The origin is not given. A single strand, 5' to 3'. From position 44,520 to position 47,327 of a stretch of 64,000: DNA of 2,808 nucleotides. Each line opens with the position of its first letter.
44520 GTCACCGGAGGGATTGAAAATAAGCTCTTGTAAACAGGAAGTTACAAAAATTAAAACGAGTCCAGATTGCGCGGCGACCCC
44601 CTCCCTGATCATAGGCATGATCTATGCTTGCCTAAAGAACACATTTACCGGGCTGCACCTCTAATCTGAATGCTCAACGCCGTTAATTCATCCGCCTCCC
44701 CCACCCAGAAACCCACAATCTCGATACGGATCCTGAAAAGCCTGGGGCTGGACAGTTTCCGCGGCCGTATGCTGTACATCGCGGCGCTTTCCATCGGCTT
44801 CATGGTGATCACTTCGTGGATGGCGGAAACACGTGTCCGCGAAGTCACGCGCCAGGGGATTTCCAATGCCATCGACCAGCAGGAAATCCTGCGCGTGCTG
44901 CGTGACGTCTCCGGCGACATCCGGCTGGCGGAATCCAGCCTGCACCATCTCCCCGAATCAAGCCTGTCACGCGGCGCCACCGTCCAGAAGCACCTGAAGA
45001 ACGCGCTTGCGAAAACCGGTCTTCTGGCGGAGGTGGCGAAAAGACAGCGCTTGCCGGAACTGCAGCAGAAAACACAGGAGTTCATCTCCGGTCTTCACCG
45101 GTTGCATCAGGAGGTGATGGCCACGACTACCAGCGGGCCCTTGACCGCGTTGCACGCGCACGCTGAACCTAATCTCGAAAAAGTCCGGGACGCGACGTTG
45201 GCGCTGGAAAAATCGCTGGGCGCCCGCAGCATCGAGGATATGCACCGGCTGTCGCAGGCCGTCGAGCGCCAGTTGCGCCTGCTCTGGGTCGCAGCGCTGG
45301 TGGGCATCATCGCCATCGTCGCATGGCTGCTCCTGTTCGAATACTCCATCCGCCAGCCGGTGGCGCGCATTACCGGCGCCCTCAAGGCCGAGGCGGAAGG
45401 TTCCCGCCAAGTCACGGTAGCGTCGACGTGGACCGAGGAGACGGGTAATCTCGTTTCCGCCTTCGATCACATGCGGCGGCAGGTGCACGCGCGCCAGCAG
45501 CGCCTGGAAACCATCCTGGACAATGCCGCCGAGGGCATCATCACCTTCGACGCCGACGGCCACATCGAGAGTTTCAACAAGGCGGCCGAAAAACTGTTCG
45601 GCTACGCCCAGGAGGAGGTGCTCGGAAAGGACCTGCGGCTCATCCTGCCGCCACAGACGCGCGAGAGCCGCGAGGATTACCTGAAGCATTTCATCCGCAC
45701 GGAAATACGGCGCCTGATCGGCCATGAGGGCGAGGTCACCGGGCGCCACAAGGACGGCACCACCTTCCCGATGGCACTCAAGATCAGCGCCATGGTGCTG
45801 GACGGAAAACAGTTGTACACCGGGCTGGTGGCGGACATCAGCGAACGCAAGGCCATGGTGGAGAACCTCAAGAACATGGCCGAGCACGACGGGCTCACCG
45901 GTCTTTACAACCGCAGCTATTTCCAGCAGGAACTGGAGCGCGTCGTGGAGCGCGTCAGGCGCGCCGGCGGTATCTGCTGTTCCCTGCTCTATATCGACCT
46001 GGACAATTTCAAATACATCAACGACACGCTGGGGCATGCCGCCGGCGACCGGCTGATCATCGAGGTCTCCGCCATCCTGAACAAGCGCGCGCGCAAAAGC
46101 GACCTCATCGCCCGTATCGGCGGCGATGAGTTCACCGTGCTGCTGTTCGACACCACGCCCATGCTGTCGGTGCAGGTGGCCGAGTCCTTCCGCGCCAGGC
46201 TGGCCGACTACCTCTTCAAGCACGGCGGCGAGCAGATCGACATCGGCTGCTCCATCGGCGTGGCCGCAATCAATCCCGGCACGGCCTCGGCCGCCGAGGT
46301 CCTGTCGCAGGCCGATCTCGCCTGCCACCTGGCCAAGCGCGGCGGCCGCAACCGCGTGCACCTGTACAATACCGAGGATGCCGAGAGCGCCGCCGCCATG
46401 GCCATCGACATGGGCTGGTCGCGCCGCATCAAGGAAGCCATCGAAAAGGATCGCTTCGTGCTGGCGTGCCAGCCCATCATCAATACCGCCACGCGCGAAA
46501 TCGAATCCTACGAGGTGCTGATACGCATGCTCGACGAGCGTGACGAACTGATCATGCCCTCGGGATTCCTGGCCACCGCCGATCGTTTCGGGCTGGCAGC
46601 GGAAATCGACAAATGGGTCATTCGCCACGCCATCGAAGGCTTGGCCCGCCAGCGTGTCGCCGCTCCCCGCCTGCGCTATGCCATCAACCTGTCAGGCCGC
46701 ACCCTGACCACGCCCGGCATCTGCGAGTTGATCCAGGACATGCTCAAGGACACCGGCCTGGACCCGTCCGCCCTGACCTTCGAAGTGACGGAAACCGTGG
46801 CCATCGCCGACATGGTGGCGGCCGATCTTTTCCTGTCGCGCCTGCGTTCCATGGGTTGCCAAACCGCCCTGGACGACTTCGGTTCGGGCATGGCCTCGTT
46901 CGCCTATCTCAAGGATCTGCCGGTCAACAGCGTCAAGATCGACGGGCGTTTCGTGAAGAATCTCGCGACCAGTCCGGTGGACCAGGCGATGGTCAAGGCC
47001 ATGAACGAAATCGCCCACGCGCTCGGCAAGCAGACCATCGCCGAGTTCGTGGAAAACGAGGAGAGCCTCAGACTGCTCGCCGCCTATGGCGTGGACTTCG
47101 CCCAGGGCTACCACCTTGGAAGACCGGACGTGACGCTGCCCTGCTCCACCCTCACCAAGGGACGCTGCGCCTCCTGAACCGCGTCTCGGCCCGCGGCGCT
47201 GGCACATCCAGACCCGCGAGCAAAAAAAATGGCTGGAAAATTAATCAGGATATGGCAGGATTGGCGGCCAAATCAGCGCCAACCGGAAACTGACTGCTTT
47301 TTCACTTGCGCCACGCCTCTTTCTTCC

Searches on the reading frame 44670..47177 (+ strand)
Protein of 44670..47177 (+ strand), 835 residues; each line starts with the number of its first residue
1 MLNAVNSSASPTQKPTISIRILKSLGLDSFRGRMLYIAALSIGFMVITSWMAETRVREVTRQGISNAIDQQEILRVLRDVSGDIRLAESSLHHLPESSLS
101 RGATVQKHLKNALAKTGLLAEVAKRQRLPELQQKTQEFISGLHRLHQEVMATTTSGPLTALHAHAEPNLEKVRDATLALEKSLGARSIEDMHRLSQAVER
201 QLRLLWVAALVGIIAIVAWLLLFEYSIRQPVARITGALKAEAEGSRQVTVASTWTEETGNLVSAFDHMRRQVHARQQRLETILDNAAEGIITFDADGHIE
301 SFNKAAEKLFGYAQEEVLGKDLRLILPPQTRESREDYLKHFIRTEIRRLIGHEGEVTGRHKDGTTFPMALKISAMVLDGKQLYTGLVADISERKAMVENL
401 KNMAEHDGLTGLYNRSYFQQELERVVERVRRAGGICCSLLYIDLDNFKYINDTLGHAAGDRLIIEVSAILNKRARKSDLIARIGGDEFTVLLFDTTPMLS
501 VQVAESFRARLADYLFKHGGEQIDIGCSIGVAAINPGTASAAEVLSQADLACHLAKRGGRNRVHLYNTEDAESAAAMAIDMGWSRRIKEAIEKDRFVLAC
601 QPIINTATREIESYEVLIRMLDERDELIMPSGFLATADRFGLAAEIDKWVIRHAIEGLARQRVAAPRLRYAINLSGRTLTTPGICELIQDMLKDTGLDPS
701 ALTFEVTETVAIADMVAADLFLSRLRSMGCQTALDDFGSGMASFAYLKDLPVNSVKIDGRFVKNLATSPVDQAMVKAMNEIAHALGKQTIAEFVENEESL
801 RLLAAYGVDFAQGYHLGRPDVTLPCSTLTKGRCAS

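Call 54: search_protein_families(library=pfam, proteins=[window:44670-47177:+], max_evalue=0.00001)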
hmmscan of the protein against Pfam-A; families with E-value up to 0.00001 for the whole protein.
window:44670-47177:+ (835 aa): 6 families
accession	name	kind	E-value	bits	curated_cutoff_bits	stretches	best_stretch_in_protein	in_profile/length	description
PF00563.25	EAL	-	4.5e-70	236.1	31.3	1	585-819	2-236/236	EAL domain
PF00990.26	GGDEF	-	3.1e-41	141.3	23.8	1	404-562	1-161/161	Diguanylate cyclase, GGDEF domain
PF13426.13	PAS_9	-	9.6e-15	55.2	27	1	289-392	3-103/103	PAS domain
PF00989.32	PAS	-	2.4e-12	47.3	22.6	1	278-381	2-102/113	PAS fold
PF13188.13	PAS_8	-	6.1e-10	39.1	21.8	1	277-333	1-54/65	PAS domain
PF08448.16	PAS_4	-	2.5e-09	37.8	23.1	1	283-394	1-109/110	PAS fold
